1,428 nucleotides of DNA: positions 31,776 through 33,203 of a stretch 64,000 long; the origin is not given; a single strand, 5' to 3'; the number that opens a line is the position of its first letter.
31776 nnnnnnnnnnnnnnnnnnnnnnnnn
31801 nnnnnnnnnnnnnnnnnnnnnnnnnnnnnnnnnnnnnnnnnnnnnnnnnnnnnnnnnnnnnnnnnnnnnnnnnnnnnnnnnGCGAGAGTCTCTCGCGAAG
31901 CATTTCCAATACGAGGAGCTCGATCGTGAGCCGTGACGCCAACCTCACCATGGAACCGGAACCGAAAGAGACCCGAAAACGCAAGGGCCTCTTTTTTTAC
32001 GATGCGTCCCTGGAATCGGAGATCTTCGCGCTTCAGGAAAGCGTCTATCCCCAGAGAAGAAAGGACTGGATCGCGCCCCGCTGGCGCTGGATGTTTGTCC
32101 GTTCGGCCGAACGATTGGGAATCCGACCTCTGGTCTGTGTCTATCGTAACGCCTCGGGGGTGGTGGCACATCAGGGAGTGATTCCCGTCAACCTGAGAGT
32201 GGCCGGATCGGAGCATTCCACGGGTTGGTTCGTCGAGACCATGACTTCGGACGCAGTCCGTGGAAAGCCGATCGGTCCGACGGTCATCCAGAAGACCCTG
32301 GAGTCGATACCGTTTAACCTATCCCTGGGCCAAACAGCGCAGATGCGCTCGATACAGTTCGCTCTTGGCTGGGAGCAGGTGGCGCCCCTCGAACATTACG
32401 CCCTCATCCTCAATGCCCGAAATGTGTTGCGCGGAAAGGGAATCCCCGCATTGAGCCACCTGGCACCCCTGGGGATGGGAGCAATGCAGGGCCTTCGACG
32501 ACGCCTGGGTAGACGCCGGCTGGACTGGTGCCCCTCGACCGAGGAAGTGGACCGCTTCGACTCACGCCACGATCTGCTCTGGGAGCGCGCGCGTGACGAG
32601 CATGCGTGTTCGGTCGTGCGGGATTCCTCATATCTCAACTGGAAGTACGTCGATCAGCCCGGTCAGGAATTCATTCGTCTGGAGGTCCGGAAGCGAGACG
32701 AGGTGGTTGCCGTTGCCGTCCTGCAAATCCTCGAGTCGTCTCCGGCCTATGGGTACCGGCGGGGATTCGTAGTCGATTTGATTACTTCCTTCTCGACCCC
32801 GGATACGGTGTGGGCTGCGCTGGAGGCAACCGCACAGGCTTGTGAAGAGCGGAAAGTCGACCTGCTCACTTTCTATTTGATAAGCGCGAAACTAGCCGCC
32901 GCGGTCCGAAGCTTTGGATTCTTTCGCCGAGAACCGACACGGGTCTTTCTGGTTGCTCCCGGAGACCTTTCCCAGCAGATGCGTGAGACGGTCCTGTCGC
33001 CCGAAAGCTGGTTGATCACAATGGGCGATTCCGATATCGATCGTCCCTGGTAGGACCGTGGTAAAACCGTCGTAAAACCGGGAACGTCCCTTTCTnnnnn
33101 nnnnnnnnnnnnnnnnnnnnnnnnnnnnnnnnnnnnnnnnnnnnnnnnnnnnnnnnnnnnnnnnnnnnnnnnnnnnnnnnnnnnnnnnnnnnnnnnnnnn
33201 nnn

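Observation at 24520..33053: ACP / FabG / GT4 / Fe-ADH / acyl-AMP ligase / LuxE-like / LuxC-like / FemAB-GNAT module inside a glycan cluster: candidate undescribed fatty aldehyde/alcohol glycoconjugate pathway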

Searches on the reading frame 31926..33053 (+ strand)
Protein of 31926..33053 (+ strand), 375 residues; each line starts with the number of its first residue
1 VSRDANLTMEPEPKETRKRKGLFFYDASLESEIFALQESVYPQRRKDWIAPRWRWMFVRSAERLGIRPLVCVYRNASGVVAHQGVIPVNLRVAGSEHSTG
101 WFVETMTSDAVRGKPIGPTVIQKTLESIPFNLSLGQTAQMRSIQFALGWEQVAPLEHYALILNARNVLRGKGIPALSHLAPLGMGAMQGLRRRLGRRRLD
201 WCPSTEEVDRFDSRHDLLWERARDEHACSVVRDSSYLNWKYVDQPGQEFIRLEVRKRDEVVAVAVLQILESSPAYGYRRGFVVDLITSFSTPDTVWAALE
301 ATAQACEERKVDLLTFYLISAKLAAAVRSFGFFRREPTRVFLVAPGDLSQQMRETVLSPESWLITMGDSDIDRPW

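Call 4: search_protein_families(library=pfam, proteins=[window:31926-33053:+], max_evalue=0.01)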
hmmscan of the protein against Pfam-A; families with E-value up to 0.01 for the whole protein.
window:31926-33053:+ (375 aa): 0 families

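Call 5: search_protein_families(library=ncbifam, proteins=[window:31926-33053:+], max_evalue=0.01)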
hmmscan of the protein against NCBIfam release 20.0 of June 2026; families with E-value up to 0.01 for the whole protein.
window:31926-33053:+ (375 aa): 0 families

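Call 12: search_protein_families(library=pfam, proteins=[window:31926-33053:+], max_evalue=1)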
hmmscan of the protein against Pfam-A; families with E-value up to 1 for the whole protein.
window:31926-33053:+ (375 aa): 1 family
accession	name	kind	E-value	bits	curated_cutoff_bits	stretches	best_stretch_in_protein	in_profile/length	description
PF14124.11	DUF4291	-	0.22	11.8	27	1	38-60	33-55/180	Domain of unknown function (DUF4291)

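Call 17: find_homologous_proteins(query=window:31926-33053:+, max_evalue=0.001)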
Query window:31926-33053:+ (375 aa): 232 proteins with E <= 0.001 among 8000 candidates; the best 120 are listed.
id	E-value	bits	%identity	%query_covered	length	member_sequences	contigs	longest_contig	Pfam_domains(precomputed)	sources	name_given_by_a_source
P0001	1.1e-239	813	94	100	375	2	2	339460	-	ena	-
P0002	4.2e-142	492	60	97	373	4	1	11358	-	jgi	jgi:hypothetical protein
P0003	1.4e-140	487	59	95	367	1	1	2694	-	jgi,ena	-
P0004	8.0e-137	474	58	96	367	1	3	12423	-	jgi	jgi:hypothetical protein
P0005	3.6e-135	469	56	95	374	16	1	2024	-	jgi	jgi:hypothetical protein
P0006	3.7e-135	469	57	96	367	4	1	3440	-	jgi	jgi:hypothetical protein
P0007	5.1e-134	465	57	95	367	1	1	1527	-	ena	-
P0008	2.7e-133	463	57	95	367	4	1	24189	-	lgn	-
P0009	1.2e-132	460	56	96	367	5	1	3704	-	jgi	jgi:hypothetical protein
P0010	3.2e-132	459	57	95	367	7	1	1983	-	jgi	jgi:hypothetical protein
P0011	3.0e-124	433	55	98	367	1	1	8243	-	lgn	-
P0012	2.7e-122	426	53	95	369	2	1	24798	-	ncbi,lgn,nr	ncbi:MAG: hypothetical protein HOP16_16065 [Acidobacteria bacterium]|nr:hypothetical protein [Acidob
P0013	1.7e-121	424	53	95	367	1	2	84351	-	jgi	jgi:hypothetical protein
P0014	6.4e-121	422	51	95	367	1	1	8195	-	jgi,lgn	jgi:hypothetical protein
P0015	8.4e-119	415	52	95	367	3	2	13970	-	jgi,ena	jgi:hypothetical protein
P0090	5.4e-93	330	46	94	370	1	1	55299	-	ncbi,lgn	ncbi:MAG TPA: hypothetical protein VF339_19890 [Gammaproteobacteria bacterium]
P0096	3.2e-91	324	45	95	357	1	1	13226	-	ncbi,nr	ncbi:MAG: hypothetical protein KDA42_06625 [Planctomycetales bacterium]|nr:hypothetical protein [Pla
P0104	7.4e-90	320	46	95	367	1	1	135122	-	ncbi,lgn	ncbi:MAG: hypothetical protein U0Q12_13325 [Vicinamibacterales bacterium]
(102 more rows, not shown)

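Call 19: find_encoding_contigs(protein=P0090, flank=10000, max_places=2)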
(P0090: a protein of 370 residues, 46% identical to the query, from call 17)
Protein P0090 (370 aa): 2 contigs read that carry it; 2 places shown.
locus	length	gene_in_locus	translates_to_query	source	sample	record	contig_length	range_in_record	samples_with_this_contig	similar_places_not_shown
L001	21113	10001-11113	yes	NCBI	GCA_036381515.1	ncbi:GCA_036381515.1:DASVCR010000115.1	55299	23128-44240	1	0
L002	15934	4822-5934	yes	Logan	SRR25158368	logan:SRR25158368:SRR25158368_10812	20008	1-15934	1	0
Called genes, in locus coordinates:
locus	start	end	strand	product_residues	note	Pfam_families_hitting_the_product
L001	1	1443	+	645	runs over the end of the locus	PF13522:GATase_6, PF13537:GATase_7, PF00733:Asn_synthase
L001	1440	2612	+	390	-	PF13439:Glyco_transf_4, PF13579:Glyco_trans_4_4, PF13524:Glyco_trans_1_2 (faint), PF20706:GT4-conflict, PF00534:Glycos_transf_1, PF13692:Glyco_trans_1_4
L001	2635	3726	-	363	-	PF00685:Sulfotransfer_1, PF13469:Sulfotransfer_3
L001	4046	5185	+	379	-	PF00465:Fe-ADH, PF25137:ADH_Fe_C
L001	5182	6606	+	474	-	PF00501:AMP-binding, PF13193:AMP-binding_C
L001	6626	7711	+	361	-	PF04443:LuxE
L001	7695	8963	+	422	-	PF05893:LuxC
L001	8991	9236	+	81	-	PF00550:PP-binding (weak)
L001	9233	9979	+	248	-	PF00106:adh_short, PF01370:Epimerase, PF08659:KR, PF13561:adh_short_C2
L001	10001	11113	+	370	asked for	-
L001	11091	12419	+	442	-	PF13439:Glyco_transf_4, PF13579:Glyco_trans_4_4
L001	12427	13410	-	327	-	PF01841:Transglut_core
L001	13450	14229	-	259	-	PF03567:Sulfotransfer_2 (weak)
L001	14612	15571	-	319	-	-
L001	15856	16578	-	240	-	PF13489:Methyltransf_23, PF08241:Methyltransf_11, PF08242:Methyltransf_12 (weak), PF13649:Methyltransf_25, PF13847:Methyltransf_31 (weak)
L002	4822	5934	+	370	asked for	-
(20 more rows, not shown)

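Call 20: find_encoding_contigs(protein=P0104, flank=10000, max_places=2)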
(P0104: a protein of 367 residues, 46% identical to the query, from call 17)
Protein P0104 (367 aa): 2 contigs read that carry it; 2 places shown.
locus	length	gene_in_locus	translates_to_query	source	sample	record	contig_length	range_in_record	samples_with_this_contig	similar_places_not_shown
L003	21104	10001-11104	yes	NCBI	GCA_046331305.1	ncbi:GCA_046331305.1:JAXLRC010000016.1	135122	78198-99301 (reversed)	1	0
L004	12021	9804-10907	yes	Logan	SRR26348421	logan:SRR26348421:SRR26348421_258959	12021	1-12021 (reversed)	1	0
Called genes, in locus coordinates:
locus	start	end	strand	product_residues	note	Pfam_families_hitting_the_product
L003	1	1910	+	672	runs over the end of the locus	PF00884:Sulfatase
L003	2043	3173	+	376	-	PF00465:Fe-ADH, PF25137:ADH_Fe_C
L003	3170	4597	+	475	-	PF00501:AMP-binding, PF13193:AMP-binding_C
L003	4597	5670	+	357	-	PF04443:LuxE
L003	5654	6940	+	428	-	PF05893:LuxC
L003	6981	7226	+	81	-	PF00550:PP-binding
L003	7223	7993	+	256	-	PF00106:adh_short, PF08659:KR, PF13561:adh_short_C2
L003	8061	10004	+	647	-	PF13522:GATase_6, PF12481:DUF3700, PF13537:GATase_7, PF00733:Asn_synthase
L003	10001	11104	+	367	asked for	-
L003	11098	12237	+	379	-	PF13579:Glyco_trans_4_4, PF13439:Glyco_transf_4, PF00534:Glycos_transf_1, PF13692:Glyco_trans_1_4, PF13524:Glyco_trans_1_2 (weak)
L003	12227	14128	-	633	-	PF13522:GATase_6, PF12481:DUF3700 (weak), PF13537:GATase_7, PF00733:Asn_synthase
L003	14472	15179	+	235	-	PF00483:NTP_transferase, PF12804:NTP_transf_3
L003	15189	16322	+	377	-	PF01041:DegT_DnrJ_EryC1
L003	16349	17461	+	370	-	PF13477:Glyco_trans_4_2, PF13439:Glyco_transf_4, PF13579:Glyco_trans_4_4, PF00534:Glycos_transf_1, PF13692:Glyco_trans_1_4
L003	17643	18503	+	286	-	PF05050:Methyltransf_21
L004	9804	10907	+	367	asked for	-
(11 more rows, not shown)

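Call 26: search_solved_structures(query=window:31926-33053:+, max_evalue=10)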
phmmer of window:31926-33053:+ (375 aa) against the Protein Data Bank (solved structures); distinct sequences matched with E-value up to 10: 0.

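Call 33: find_encoding_contigs(protein=P0001, flank=10000, max_places=2)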
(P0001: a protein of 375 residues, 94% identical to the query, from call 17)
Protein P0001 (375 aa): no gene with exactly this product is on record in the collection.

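Call 34: find_encoding_contigs(protein=P0096, flank=10000, max_places=1)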
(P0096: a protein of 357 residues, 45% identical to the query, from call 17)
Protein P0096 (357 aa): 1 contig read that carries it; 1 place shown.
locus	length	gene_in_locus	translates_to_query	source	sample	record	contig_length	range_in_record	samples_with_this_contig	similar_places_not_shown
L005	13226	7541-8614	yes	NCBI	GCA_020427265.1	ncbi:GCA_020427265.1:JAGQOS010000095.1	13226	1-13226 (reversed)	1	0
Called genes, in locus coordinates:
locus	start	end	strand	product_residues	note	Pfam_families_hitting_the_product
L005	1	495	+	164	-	PF03720:UDPG_MGDP_dh_C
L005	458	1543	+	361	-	-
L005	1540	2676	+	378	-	PF00465:Fe-ADH, PF13685:Fe-ADH_2 (faint), PF25137:ADH_Fe_C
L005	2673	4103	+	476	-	PF00501:AMP-binding, PF13193:AMP-binding_C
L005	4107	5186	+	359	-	PF04443:LuxE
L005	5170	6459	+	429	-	PF05893:LuxC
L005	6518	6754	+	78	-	PF00550:PP-binding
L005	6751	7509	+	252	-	PF00106:adh_short, PF01370:Epimerase (faint), PF08659:KR, PF13561:adh_short_C2, PF16363:GDP_Man_Dehyd (faint)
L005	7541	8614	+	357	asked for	-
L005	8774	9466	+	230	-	-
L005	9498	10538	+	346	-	PF02388:FemAB (weak), PF13480:Acetyltransf_6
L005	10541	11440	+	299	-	PF13489:Methyltransf_23, PF13847:Methyltransf_31 (weak), PF08241:Methyltransf_11, PF08242:Methyltransf_12, PF13649:Methyltransf_25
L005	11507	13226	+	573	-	PF13231:PMT_2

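Call 38: find_related_loci(query=A1, collection=genome_contigs, flank=10000)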
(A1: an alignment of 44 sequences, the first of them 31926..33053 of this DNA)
Query A1 (375 aa) in genome_contigs; peptide patterns used: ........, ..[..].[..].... (x = any residue, [..] = any of these).
79 stretches matched a pattern; 72 encode a relative of the query (tblastn E <= 1e-3); 71 distinct loci.
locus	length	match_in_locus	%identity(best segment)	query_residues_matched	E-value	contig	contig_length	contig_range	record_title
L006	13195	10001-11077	53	18-375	3e-123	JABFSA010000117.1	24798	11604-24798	MAG: Acidobacteria bacterium isolate S-RSF-IL-07 seq_389, whole genome shotgun sequence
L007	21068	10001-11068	48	20-375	1e-106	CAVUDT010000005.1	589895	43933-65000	MAG: uncultured Acidobacteriota bacterium isolate MFD02840.bin.1.7 genome assembly, contig: contig_40925, whole genome s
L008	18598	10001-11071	48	20-375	1e-106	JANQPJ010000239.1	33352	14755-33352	MAG: Pirellulales bacterium isolate IP29b_bin.16 k99_2588372, whole genome shotgun sequence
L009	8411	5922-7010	48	13-375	1e-105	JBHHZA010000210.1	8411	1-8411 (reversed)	MAG: Planctomycetaceae bacterium isolate Maj_2_bin.2 NODE_4882_length_8411_cov_5.903542, whole genome shotgun sequence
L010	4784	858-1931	47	18-375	1e-104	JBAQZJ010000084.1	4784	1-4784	MAG: Planctomycetaceae bacterium isolate MFD10706_ilm_asm_bin16 k127_238307, whole genome shotgun sequence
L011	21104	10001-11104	45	8-375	1e-100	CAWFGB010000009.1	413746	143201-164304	MAG: uncultured Acidobacteriota bacterium isolate MFD02840.bin.1.33 genome assembly, contig: contig_61106, whole genome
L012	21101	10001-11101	45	5-375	2e-104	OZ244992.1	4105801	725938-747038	MAG: Nitrospirales bacterium isolate 1935713a-f4d8-487d-9b37-0ace22a13f9c genome assembly, chromosome: 1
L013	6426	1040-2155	45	1-375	1e-98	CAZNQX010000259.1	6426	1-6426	MAG TPA_asm: uncultured Planctomycetaceae bacterium isolate SRP187154_co1_345 genome assembly, contig: NODE_18399_length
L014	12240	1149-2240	46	12-375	1e-98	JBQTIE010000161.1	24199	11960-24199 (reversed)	MAG: Acidobacteriota bacterium isolate SAR122 c_000000103474, whole genome shotgun sequence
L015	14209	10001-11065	46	20-375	2e-98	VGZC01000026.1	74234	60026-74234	MAG: Planctomycetota bacterium isolate M_DeepCast_65m_m2_011 M_DeepCast_65m_m2_011_Ga0194120_10000498, whole genome shot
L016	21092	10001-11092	43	13-375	4e-98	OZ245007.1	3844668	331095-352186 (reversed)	MAG: Nitrospirales bacterium isolate 19ccb834-f646-48bc-9748-f2f8cc2f9f8a genome assembly, chromosome: 1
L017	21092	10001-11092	42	13-375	1e-97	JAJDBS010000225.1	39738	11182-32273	MAG: Nitrospirales bacterium isolate OFTM76 OFTM76_224, whole genome shotgun sequence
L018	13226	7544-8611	45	20-375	4e-96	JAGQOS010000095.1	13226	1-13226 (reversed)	MAG: Planctomycetales bacterium isolate HKST-UBA20 NODE_95_length_13226_cov_3.129363, whole genome shotgun sequence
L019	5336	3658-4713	44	20-374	1e-94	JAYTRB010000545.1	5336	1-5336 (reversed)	MAG: Planctomycetia bacterium isolate GFS_4725 GFS_4725_544, whole genome shotgun sequence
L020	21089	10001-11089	43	13-375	1e-93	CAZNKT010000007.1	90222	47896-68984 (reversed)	MAG TPA_asm: uncultured Pirellulales bacterium isolate SRP214966_co2_128 genome assembly, contig: NODE_176_length_90222_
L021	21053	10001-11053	41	25-374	2e-93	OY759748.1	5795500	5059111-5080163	MAG: uncultured Desulfobacter sp. isolate d0620cd2-44ed-4ad5-9930-dc425a2a51ce genome assembly, chromosome: 1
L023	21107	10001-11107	47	8-374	5e-93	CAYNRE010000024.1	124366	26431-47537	MAG TPA_asm: uncultured Pirellulales bacterium isolate binchicken_co200_123 genome assembly, contig: k141_1261717, whole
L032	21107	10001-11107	42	10-372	4e-85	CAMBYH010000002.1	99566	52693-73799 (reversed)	MAG: Rheinheimera tuosuensis isolate LH-02apr19-57 genome assembly, contig: LH-02apr19-C206, whole genome shotgun sequen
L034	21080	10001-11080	42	13-372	2e-85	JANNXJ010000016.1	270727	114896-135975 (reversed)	MAG: Gammaproteobacteria bacterium isolate VAR_34_metabat_212 VAR_34_k141_1278677, whole genome shotgun sequence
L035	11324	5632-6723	42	7-374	9e-85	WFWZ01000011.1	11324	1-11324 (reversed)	MAG: Planctomycetaceae bacterium isolate S141_3 k151_104952, whole genome shotgun sequence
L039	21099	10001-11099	55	5-375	2e-116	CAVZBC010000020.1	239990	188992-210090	MAG: uncultured Gammaproteobacteria bacterium isolate MFD02360.bin.2.207 genome assembly, contig: contig_1378, whole gen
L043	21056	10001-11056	43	20-374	1e-82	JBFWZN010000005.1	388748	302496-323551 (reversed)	MAG: Vicinamibacterales bacterium isolate CA_2019_TPBS_189 NODE_176_length_388748_cov_9.956999_TPBS, whole genome shotgu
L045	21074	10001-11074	40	16-372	7e-81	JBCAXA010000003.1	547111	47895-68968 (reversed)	MAG: Pseudomonadota bacterium isolate J06554_8 NODE_3_length_547111_cov_18.948875, whole genome shotgun sequence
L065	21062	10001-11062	42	20-372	7e-84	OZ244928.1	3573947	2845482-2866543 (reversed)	MAG: Gammaproteobacteria bacterium isolate bd0012e8-6e67-4614-96c1-5722cdfd238a genome assembly, chromosome: 1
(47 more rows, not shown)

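Call 40: predict_structure(alignment_id=A1)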
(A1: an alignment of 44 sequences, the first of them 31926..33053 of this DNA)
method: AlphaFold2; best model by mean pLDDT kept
length: 375 residues; sequences in the alignment: 44
mean_pLDDT: 93.2   pTM: 0.90
mean pLDDT of the five models: 93.2, 93.0, 92.5, 92.2, 92.0
residues with pLDDT >= 90: 325; 70-90: 32; 50-70: 15; < 50: 3
segments of 3 or more residues with pLDDT < 50: none
pLDDT, mean of each block of 10 residues (from residue 1): 52 68 96 97 94 97 97 96 97 96 93 92 94 93 96 98 95 86 91 87 98 98 96 98 96 98 98 96 96 96 98 98 95 96 97 98 94 70
secondary structure, 60 per line:
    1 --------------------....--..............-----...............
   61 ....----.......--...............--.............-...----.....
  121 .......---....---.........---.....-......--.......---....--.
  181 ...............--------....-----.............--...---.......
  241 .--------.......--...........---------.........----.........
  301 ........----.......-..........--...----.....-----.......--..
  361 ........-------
elements in order: E21-24 H27-40 H46-64 E69-75 E78-92 E95-107 H116-127 E131-134 H138-146 E150-154 E156-161 H164-170 H174-177 H180-195 E204-207 H213-225 E228-230 H234-241 E250-256 E259-269 E279-287 H292-308 E313-319 H321-330 E333-335 E340-344 H350-356 E362-365

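Call 43: search_protein_families(library=pfam, proteins=[L012:1280-11104:+, L021:3296-11071:+], max_evalue=0.0001)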
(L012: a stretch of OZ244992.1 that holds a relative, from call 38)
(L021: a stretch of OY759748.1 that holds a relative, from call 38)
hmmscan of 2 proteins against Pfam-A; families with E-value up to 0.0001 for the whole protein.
L012:1280-11104:+ (3274 aa): 13 families
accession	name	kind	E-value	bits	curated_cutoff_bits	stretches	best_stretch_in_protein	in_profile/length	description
PF00109.32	ketoacyl-synt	-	1.3e-70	238.4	20.8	1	1242-1476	2-252/252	Beta-ketoacyl synthase, N-terminal domain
PF00698.26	Acyl_transf_1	-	1.9e-67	228.4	32.7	1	1774-2089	2-315/319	Acyl transferase domain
PF08659.16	KR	-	4.1e-67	226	22.6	1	2436-2614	1-179/180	KR domain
PF00106.31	adh_short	-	4.1e-39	134.5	26.6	2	279-448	1-169/195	short chain dehydrogenase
PF00550.31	PP-binding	-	4e-33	113.9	20.8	2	2841-2906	2-67/67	Phosphopantetheine attachment site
PF02801.28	Ketoacyl-synt_C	-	3.9e-32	111.2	20.8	1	1484-1605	1-116/119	Beta-ketoacyl synthase, C-terminal domain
PF13561.12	adh_short_C2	-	5.7e-26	92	27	2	288-445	6-160/236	Enoyl-(Acyl carrier protein) reductase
PF22621.2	CurL-like_PKS_C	-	3.7e-22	78.5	27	1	1683-1746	1-64/64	CurL-like, PKS C-terminal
PF22336.2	RhiE-like_linker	-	1e-15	57.9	27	1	1687-1752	2-66/67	RhiE-like, KS-MAT linker domain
PF16197.11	KAsynt_C_assoc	-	2.4e-14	54.1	33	1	1611-1731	2-107/111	Ketoacyl-synthetase C-terminal extension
PF01575.25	MaoC_dehydratas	-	1.4e-13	50.9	27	1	6-81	21-100/123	MaoC like domain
PF23297.2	ACP_SdgA_C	-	7.9e-11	42.3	27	0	2720-2772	13-64/95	Highly reducing polyketide synthase sdgA, C-terminal ACP domain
PF21394.3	Beta-ketacyl_N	-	6.7e-05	23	26.9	0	2229-2298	14-82/170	Beta-ketoacyl synthase-like, N-terminal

L021:3296-11071:+ (2591 aa): 11 families
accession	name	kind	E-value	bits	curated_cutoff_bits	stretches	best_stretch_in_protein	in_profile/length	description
PF00109.32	ketoacyl-synt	-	1.6e-70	238.1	20.8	1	733-971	3-252/252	Beta-ketoacyl synthase, N-terminal domain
PF08659.16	KR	-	3.3e-59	200.2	22.6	1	1862-2040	1-179/180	KR domain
PF00698.26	Acyl_transf_1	-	1.3e-58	199.4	32.7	1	1273-1584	2-310/319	Acyl transferase domain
PF02801.28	Ketoacyl-synt_C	-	8.1e-33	113.4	20.8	1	979-1100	1-116/119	Beta-ketoacyl synthase, C-terminal domain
PF22621.2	CurL-like_PKS_C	-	3.3e-14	53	27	1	1182-1245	1-64/64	CurL-like, PKS C-terminal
PF00550.31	PP-binding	-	1.8e-13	51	20.8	1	643-706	3-67/67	Phosphopantetheine attachment site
PF16197.11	KAsynt_C_assoc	-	1.3e-12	48.5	33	1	1106-1228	2-105/111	Ketoacyl-synthetase C-terminal extension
PF00106.31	adh_short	-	5.9e-08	32.9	26.6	1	1865-2021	4-160/195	short chain dehydrogenase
PF22336.2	RhiE-like_linker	-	1.2e-05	25.7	27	1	1186-1252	2-67/67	RhiE-like, KS-MAT linker domain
PF01370.27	Epimerase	-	2.6e-05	24.2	20.9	0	1865-2007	2-124/240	NAD dependent epimerase/dehydratase family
PF00108.29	Thiolase_N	-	3.8e-05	23.6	26.4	0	872-921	62-113/260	Thiolase, N-terminal domain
